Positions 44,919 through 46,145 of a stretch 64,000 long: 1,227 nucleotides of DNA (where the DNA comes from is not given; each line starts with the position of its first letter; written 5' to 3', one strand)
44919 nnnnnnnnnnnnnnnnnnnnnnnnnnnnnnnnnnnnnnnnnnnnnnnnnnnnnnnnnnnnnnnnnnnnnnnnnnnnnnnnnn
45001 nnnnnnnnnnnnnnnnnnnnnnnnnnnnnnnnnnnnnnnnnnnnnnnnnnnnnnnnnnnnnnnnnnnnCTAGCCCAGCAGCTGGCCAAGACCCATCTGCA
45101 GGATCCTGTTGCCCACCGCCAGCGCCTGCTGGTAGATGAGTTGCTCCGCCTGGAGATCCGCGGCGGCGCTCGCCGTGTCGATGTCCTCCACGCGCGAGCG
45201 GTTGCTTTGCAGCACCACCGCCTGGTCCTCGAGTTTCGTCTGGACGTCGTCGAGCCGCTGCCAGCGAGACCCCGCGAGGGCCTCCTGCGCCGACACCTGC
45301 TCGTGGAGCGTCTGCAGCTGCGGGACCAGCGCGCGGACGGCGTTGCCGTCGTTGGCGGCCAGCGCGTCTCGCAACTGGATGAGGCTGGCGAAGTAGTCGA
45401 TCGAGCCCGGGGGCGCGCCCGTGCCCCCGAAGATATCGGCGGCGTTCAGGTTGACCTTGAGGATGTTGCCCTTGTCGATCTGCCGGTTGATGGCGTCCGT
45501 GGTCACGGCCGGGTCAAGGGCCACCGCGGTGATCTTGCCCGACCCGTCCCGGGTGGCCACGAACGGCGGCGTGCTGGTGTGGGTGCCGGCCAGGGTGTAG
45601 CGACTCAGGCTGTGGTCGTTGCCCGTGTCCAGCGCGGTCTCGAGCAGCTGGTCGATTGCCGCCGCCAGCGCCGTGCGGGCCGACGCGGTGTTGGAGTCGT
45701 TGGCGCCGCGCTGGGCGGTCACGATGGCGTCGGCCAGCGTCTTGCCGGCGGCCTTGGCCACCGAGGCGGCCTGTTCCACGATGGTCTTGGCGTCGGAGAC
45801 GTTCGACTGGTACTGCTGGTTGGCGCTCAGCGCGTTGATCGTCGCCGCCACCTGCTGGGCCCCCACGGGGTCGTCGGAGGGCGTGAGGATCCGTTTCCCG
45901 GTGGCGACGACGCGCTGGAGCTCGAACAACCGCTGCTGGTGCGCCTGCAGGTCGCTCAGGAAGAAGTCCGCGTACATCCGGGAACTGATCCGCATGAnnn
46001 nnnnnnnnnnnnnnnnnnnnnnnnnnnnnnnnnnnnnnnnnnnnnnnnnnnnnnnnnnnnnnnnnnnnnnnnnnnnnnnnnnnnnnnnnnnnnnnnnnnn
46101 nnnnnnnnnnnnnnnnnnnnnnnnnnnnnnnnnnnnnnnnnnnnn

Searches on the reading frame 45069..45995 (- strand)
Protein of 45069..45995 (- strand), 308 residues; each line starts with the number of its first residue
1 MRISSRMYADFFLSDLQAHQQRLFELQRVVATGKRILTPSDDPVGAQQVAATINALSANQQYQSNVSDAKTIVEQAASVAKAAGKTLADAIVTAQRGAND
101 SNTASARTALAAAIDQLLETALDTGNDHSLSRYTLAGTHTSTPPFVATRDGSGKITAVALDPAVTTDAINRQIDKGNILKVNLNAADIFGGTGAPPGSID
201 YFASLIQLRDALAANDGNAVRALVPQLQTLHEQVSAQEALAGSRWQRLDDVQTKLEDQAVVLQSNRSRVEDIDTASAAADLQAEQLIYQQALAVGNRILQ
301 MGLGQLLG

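Call 7: search_protein_families(library=pfam, proteins=[window:45069-45995:-], max_evalue=0.01)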
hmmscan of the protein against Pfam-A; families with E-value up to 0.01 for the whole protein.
window:45069-45995:- (308 aa): 3 families
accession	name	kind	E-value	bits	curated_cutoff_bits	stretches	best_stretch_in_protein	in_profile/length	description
PF00669.25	Flagellin_N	-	1.1e-07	32.4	26.6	1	4-123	2-121/139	Bacterial flagellin N-terminal helical region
PF00700.27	Flagellin_C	-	3.4e-07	30.9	23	1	229-301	6-78/86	Bacterial flagellin C-terminal helical region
PF23802.1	DUF7178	-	0.0082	16.5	27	1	46-112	56-105/193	Family of unknown function (DUF7178)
